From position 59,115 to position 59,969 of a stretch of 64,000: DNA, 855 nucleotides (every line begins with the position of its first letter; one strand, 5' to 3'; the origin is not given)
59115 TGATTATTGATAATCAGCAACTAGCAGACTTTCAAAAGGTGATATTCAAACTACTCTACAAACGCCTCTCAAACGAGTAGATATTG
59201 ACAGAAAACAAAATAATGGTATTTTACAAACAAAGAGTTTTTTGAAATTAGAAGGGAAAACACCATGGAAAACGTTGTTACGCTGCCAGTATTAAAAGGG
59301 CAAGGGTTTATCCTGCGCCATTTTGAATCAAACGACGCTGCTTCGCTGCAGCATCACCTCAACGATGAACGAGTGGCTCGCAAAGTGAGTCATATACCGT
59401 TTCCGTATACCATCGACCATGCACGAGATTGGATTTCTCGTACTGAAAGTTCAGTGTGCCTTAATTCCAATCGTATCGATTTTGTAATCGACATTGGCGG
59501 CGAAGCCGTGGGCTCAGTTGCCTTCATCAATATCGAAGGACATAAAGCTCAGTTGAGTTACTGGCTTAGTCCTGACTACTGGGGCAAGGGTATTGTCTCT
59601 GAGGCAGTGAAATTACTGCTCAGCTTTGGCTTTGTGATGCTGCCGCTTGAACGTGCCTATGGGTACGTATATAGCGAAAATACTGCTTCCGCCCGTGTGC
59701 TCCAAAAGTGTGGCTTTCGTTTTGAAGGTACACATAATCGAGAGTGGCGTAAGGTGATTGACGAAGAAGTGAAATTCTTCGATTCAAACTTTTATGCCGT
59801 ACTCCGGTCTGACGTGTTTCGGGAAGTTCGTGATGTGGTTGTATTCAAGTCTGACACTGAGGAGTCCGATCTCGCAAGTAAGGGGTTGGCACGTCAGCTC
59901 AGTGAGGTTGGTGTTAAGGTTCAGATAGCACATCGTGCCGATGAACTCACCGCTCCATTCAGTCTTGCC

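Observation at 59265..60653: GNAT acetyltransferase fused to NAD kinase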

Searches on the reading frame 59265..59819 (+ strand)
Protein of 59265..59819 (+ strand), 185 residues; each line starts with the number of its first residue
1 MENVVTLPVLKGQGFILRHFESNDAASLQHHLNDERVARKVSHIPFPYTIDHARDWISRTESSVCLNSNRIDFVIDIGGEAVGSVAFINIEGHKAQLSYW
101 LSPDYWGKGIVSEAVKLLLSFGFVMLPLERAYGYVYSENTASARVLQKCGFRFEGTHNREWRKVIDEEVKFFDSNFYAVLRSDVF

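Call 15: search_solved_structures(query=window:59265-59819:+, max_evalue=0.001, show_alignments=3)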
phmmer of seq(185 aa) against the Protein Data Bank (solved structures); distinct sequences matched with E-value up to 0.001: 29.
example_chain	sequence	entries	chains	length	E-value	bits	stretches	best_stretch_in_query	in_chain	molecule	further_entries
3fbu_A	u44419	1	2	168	1.7e-13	53.9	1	10-181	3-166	Acetyltransferase, GNAT family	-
3wr7_A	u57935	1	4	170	1.4e-11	47.7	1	71-158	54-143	Spermidine N1-acetyltransferase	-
6cy6_A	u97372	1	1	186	1.7e-11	47.4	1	71-158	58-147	Spermidine N(1)-acetyltransferase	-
4r9m_A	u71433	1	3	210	2.2e-11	47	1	71-158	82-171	Spermidine N(1)-acetyltransferase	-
5wif_A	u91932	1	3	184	1.6e-08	37.6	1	71-161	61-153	Spermidine N1-acetyltransferase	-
6d72_A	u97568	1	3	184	1.6e-08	37.6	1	71-161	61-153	Spermidine N1-acetyltransferase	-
6c32_A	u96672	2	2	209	3e-08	36.8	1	67-159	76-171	Acetyltransferase, GNAT family protein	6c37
6c30_A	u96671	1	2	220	3.4e-08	36.6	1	67-159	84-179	GNAT family acetyltransferase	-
6vfm_A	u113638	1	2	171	8.1e-08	35.4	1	71-156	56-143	Spermidine N1-acetyltransferase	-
1nsl_A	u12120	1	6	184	1.5e-07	34.5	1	17-156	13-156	Probable acetyltransferase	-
3r95_A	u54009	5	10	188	3.6e-07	33.3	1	39-159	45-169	MccE protein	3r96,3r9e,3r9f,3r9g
6vfn_A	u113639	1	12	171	4.6e-07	32.9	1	71-167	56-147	Spermidine N1-acetyltransferase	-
7kwh_A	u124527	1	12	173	6.8e-07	32.4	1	17-156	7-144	Spermidine N(1)-acetyltransferase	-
4mhd_A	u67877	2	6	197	6.9e-07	32.3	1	62-156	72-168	Spermidine n1-acetyltransferase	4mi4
7kwq_A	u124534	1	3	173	8.9e-07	32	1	63-156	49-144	Spermidine N(1)-acetyltransferase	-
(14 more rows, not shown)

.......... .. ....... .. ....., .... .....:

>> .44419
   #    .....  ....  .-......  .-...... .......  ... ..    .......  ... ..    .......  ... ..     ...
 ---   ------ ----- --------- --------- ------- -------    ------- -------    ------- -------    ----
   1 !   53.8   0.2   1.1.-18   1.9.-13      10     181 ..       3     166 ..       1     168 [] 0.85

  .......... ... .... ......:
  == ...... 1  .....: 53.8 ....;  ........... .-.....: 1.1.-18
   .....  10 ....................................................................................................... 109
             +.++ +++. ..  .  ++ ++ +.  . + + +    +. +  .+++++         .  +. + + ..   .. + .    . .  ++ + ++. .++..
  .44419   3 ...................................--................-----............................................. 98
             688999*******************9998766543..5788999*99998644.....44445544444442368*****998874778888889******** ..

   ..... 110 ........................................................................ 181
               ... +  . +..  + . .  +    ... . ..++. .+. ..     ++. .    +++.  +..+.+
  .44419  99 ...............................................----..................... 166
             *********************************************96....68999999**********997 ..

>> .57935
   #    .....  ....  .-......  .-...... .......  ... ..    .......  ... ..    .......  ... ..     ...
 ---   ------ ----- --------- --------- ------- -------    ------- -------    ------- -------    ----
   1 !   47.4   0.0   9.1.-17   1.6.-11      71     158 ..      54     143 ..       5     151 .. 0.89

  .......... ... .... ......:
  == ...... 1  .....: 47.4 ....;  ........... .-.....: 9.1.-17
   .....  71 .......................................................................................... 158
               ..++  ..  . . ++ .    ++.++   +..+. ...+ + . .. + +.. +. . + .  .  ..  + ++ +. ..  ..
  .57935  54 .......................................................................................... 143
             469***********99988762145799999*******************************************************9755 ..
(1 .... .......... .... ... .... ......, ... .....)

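Call 26: find_homologous_proteins(query=window:59265-59819:+, max_evalue=0.001)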
Query seq(185 aa) (185 aa): 46 proteins with E <= 0.001 among 107 candidates.
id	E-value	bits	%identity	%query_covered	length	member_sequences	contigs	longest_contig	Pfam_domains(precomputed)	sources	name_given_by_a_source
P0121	1.4e-65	238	59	97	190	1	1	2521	PF13420.14,PF13302.14,PF13508.14,PF00583.32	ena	-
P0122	6.0e-63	230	57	97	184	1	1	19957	PF13420.14,PF13302.14,PF00583.32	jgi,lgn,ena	-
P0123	2.6e-61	225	55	99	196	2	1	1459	PF13420.14,PF13302.14,PF00583.32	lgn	-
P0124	1.7e-60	222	54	99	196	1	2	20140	PF13302.14,PF00583.32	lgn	-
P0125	7.0e-44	168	46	97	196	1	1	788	PF13302.14,PF00583.32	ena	-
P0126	7.1e-42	161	46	94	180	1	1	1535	PF13302.14,PF00583.32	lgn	-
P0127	2.0e-41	160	47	97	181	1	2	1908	PF13302.14,PF00583.32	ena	-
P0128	6.7e-40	155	45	96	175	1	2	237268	PF13420.14,PF13302.14,PF00583.32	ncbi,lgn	-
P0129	8.3e-39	151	44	97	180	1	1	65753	PF13420.14,PF13302.14,PF00583.32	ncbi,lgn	-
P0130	1.2e-36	144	40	95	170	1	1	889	PF13420.14,PF13302.14,PF00583.32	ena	-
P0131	2.8e-36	143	44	90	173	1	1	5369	PF13420.14,PF13302.14,PF00583.32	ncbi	-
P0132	1.1e-35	141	42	96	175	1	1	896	PF13420.14,PF13302.14,PF00583.32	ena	-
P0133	2.0e-34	137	41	95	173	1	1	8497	PF13420.14,PF13302.14,PF00583.32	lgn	-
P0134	3.1e-33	133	43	84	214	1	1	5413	PF13302.14,PF00583.32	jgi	jgi:[ribosomal protein S5]-alanine N-acetyltransferase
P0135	5.0e-33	132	44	79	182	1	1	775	PF13420.14,PF13302.14,PF13523.13,PF00583.32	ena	-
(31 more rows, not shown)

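Call 28: find_encoding_contigs(protein=P0122, flank=8000, max_places=2)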
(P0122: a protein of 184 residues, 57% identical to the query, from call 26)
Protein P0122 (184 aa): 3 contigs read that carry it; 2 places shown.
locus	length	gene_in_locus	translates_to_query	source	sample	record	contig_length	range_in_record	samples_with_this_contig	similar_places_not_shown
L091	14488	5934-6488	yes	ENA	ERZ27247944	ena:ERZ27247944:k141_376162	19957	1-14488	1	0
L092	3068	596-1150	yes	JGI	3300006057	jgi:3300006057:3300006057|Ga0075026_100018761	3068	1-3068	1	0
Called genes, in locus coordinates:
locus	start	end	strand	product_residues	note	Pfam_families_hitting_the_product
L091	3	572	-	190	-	?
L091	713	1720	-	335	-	-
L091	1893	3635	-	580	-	-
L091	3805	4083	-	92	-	-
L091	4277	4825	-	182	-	PF00293:NUDIX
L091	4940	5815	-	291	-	PF01435:Peptidase_M48 (weak)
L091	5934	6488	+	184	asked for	PF13302:Acetyltransf_3, PF13420:Acetyltransf_4 (weak), PF00583:Acetyltransf_1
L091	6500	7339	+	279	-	PF01513:NAD_kinase, PF20143:NAD_kinase_C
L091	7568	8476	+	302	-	PF00293:NUDIX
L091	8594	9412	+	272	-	-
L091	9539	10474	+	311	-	PF03747:ADP_ribosyl_GH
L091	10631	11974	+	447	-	PF17767:NAPRTase_N, PF04095:NAPRTase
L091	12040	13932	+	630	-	PF00795:CN_hydrolase, PF02540:NAD_synthase, PF06508:QueC (weak)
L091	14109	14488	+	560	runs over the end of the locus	PF16868:NMT1_3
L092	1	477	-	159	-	?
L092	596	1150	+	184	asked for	PF13302:Acetyltransf_3, PF13420:Acetyltransf_4 (weak), PF00583:Acetyltransf_1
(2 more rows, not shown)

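Call 29: find_encoding_contigs(protein=P0124, flank=8000, max_places=2)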
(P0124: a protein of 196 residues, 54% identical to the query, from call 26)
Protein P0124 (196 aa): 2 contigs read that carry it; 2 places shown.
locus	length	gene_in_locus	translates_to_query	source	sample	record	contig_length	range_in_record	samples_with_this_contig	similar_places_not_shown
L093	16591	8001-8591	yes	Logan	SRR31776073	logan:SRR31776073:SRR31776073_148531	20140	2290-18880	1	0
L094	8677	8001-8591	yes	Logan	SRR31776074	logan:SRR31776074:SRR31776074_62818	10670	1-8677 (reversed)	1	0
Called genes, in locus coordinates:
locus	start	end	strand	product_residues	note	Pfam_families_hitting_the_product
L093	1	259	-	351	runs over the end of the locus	PF13793:Pribosyltran_N, PF00156:Pribosyltran, PF14572:Pribosyl_synth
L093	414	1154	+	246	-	PF01978:TrmB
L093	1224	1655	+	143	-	-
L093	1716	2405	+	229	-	PF00293:NUDIX, PF19368:WHD_AraR, PF21906:WHD_NrtR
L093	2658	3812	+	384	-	-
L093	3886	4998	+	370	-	-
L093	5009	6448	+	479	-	-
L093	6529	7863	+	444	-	PF00709:Adenylsucc_synt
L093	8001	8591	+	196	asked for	PF13302:Acetyltransf_3, PF00583:Acetyltransf_1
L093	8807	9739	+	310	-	PF00293:NUDIX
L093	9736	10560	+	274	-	-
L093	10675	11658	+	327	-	PF03747:ADP_ribosyl_GH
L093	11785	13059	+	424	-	PF17767:NAPRTase_N, PF04095:NAPRTase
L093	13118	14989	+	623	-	PF00795:CN_hydrolase, PF02540:NAD_synthase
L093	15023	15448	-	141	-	PF00856:SET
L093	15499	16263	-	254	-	PF00963:Cohesin (faint)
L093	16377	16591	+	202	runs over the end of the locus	PF09335:VTT_dom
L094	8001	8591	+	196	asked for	PF13302:Acetyltransf_3, PF00583:Acetyltransf_1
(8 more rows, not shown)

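Call 36: find_related_loci(query=A2, collection=metagenome_contigs, flank=8000)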
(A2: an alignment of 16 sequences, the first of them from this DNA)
Query A2 (185 aa) in metagenome_contigs; peptide patterns used: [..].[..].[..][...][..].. (x = any residue, [..] = any of these).
218 stretches matched a pattern; 201 encode a relative of the query (tblastn E <= 1e-3); the best 80 are kept; 80 distinct loci.
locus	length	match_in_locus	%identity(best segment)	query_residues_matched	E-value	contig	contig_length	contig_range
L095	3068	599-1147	57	3-181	6e-70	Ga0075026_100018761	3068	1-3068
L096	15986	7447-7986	45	1-180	5e-48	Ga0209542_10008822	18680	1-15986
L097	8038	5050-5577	42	3-181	2e-46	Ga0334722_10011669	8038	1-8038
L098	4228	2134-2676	45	1-181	3e-46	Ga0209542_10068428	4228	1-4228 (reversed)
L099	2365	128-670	45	1-181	2e-46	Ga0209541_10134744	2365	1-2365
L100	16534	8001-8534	43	4-181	1e-45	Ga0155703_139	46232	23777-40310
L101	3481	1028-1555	42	3-181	2e-45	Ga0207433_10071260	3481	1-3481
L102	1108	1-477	47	13-167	2e-47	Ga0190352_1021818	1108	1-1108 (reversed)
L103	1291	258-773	43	7-181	5e-46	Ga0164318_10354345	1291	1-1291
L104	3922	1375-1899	42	1-181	2e-44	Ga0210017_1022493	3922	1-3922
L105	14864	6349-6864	43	7-181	3e-44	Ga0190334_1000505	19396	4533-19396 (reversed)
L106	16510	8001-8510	42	9-181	4e-44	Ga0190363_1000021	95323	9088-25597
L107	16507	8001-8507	44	7-178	1e-41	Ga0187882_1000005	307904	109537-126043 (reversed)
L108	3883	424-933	41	9-181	2e-42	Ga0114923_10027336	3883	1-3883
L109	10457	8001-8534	42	2-181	3e-42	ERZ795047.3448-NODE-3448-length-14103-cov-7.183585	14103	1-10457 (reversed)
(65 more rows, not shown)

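Call 58: predict_structure(alignment_id=A2)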
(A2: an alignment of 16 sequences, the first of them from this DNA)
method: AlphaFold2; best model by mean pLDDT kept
length: 185 residues; sequences in the alignment: 16
mean_pLDDT: 92.9   pTM: 0.89
mean pLDDT of the five models: 92.9, 92.8, 92.5, 92.4, 92.4
residues with pLDDT >= 90: 138; 70-90: 45; 50-70: 1; < 50: 1
segments of 3 or more residues with pLDDT < 50: none
pLDDT, mean of each block of 10 residues (from residue 1): 85 98 97 91 89 95 88 97 97 95 96 98 93 92 96 93 82 94 84
secondary structure, 60 per line:
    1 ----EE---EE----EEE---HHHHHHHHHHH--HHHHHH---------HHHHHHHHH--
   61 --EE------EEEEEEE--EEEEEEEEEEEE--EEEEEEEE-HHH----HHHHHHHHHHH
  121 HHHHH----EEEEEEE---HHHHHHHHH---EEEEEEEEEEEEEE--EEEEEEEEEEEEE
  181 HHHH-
elements in order: E16-18 H22-32 H35-40 H50-58 E71-77 E80-91 E94-101 H110-125 E130-136 H140-148 E152-165 E168-180 H181-184
